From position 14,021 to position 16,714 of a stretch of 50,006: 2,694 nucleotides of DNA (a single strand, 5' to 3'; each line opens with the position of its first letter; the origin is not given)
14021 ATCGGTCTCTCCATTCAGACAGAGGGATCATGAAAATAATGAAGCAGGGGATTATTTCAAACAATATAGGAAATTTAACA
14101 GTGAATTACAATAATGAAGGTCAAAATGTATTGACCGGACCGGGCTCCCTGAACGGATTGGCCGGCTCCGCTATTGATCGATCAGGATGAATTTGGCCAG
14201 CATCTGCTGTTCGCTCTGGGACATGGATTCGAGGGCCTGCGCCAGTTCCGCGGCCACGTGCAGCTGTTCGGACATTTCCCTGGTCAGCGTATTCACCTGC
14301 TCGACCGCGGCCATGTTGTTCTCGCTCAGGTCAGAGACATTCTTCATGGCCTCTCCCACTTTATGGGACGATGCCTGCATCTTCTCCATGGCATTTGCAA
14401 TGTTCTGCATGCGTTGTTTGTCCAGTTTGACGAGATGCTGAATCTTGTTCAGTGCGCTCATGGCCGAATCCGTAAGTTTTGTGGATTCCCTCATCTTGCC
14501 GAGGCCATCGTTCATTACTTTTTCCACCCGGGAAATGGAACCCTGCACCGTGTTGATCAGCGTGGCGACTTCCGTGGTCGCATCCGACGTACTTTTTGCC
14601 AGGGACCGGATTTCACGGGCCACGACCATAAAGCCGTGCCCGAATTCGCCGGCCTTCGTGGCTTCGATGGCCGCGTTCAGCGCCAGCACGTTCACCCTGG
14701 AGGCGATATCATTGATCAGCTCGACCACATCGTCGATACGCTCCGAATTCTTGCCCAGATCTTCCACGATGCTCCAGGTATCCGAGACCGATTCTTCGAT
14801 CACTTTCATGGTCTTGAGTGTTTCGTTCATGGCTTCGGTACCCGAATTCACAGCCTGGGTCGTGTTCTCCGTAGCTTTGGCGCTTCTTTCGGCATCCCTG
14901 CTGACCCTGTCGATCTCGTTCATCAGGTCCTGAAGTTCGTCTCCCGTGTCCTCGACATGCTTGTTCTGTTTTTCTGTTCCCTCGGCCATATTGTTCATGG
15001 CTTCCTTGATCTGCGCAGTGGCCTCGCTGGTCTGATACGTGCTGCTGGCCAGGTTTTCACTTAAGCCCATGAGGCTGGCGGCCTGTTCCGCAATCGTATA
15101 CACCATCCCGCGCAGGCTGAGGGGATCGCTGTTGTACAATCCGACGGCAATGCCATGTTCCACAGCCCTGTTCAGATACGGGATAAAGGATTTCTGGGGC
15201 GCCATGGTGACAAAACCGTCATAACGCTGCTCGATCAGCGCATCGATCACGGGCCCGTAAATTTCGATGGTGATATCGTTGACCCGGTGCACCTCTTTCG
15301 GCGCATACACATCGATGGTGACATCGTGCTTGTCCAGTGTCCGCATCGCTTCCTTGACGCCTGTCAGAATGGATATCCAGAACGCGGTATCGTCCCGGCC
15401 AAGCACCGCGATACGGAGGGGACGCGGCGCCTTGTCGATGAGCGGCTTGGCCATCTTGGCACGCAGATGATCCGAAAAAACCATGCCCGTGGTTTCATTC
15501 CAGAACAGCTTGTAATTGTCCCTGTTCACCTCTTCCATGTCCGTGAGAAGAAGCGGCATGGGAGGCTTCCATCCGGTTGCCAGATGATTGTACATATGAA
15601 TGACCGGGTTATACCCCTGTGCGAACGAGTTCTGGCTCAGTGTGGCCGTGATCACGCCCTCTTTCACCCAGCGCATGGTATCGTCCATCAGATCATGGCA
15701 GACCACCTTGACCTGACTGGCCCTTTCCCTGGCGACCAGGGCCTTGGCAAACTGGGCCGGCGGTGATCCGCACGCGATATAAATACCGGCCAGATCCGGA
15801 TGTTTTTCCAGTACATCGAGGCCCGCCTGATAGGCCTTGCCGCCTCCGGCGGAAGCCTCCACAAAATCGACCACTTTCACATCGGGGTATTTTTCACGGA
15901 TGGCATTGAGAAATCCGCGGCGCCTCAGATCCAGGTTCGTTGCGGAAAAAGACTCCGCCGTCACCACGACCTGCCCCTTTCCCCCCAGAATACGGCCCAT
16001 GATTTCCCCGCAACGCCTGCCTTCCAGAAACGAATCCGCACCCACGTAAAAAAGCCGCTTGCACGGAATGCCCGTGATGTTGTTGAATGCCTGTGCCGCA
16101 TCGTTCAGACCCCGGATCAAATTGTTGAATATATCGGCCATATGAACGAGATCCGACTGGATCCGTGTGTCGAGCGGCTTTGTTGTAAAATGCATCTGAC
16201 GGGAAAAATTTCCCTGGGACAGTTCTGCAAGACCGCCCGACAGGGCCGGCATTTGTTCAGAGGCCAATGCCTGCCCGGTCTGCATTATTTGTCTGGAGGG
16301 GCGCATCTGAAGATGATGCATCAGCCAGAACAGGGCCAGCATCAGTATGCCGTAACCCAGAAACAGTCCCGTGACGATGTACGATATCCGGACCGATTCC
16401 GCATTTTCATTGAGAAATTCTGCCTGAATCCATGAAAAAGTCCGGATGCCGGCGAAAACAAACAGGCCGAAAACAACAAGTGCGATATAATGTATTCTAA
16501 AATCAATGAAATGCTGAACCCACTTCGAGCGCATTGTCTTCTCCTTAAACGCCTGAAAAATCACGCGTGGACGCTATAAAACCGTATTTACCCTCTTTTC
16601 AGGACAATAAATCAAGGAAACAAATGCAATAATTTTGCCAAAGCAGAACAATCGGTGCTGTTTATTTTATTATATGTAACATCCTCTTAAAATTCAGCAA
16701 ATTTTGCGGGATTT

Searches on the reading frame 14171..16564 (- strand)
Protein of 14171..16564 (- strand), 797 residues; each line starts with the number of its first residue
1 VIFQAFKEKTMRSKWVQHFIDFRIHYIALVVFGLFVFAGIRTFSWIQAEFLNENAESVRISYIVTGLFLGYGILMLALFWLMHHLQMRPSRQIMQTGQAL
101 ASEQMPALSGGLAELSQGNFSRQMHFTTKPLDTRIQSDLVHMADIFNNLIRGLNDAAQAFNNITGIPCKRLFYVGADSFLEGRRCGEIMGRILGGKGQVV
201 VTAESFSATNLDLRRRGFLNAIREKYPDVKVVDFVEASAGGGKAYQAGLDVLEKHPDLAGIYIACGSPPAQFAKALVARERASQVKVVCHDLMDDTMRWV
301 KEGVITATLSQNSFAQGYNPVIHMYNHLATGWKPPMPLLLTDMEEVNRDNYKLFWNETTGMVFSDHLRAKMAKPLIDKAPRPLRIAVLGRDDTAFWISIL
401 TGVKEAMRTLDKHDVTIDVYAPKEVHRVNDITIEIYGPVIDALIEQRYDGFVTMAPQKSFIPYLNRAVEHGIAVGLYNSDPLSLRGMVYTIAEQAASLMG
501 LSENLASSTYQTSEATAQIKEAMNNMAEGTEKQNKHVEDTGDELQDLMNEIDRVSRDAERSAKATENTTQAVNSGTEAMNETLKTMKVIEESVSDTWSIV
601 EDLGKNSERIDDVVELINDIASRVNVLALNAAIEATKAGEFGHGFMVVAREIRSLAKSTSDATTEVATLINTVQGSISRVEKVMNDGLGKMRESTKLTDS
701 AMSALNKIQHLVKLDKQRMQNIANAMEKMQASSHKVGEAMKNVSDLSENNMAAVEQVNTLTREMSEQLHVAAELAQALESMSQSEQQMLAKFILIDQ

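Call 21: search_protein_families(library=pfam, proteins=[window:14171-16564:-], max_evalue=0.01)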
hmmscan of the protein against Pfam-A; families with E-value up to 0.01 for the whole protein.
window:14171-16564:- (797 aa): 5 families
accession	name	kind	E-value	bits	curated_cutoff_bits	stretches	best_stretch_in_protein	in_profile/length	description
PF00015.26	MCPsignal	-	9.5e-35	120.4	34.6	2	591-746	16-171/172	Methyl-accepting chemotaxis protein (MCP) signalling domain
PF13407.12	Peripla_BP_4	-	2.5e-34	119.4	35.1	2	167-328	92-254/258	Periplasmic binding protein domain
PF06103.16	DUF948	-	0.00024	21.7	37.2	0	565-626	24-86/89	Bacterial protein of unknown function (DUF948)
PF07200.18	Mod_r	-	0.0026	18.2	30.1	0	710-792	10-91/146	Modifier of rudimentary (Mod(r)) protein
PF18293.6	Caprin-1_dimer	-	0.0091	17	27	0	681-728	31-78/116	Caprin-1 dimerization domain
